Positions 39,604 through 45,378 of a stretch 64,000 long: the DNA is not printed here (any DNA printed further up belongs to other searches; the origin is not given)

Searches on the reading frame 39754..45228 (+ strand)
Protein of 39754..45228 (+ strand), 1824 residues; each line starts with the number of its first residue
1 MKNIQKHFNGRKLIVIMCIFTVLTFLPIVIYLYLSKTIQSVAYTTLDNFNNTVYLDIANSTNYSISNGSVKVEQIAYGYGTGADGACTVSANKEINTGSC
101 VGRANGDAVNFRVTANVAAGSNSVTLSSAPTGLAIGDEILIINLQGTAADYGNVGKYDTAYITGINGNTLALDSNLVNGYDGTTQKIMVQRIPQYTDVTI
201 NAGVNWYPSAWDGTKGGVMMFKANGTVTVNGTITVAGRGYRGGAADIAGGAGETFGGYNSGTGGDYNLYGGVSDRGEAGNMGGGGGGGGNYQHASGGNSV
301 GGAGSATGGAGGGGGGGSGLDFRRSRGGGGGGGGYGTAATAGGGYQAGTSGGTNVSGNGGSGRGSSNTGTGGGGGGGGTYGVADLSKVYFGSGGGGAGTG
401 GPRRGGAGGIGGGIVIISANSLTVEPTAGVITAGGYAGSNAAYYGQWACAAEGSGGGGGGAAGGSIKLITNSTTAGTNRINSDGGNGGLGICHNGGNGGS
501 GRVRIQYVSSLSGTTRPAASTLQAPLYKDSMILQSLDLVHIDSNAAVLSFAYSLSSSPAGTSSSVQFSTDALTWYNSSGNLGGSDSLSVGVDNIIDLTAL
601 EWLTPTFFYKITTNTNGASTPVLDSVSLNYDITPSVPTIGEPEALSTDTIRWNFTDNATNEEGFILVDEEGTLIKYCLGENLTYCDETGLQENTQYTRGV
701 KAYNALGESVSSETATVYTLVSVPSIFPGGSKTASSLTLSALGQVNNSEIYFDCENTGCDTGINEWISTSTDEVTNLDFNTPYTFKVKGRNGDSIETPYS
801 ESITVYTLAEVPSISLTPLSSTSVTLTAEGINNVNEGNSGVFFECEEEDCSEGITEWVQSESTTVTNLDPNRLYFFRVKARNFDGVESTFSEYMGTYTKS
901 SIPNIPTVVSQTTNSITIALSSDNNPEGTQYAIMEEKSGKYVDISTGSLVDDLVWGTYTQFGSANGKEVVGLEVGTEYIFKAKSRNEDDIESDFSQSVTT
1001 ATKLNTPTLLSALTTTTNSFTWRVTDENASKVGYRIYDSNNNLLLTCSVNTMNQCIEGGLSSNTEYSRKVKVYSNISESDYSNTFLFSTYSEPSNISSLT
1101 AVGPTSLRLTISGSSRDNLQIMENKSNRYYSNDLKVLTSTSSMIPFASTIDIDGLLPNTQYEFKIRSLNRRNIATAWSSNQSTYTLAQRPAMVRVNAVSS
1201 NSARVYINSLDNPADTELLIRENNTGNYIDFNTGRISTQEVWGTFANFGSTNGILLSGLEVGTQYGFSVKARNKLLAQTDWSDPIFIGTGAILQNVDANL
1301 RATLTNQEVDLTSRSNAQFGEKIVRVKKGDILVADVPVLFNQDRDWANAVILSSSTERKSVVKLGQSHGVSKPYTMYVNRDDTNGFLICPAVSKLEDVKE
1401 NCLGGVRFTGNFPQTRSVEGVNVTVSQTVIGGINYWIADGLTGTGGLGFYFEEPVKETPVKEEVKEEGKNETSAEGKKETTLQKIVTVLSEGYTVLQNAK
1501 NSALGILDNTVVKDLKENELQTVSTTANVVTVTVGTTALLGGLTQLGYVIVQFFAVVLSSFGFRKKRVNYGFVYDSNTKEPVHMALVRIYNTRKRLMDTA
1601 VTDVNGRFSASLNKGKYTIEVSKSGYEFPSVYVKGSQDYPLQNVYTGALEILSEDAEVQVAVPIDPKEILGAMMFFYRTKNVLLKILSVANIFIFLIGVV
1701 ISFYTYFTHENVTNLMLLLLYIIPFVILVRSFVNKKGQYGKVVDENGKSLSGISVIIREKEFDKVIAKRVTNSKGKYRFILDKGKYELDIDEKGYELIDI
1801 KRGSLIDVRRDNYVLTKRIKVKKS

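Call 18: find_encoding_contigs(protein=window:39754-45228:+, flank=10000, max_places=8)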
Protein window:39754-45228:+ (1824 aa): 1 contig read that carries it; 1 place shown.
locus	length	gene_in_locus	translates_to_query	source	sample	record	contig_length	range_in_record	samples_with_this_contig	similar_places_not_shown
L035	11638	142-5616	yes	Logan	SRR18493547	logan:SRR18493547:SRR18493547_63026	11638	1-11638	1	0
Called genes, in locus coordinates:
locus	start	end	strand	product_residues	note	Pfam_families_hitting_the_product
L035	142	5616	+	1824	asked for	PF25059:FN3_DSCAM-DSCAML_C (faint), PF00041:fn3 (faint), PF16656:Pur_ac_phosph_N (faint), PF13620:CarboxypepD_reg, PF13715:CarbopepD_reg_2 (weak), PF22904:NOMO1-like_2nd (faint), PF13620:CarboxypepD_reg (weak)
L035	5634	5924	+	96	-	-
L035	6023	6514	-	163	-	PF01741:MscL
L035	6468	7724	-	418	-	-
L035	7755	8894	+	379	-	PF02646:RmuC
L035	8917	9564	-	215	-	PF03575:Peptidase_S51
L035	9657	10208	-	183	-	PF18936:DUF5684 (faint)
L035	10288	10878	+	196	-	-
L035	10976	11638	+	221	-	?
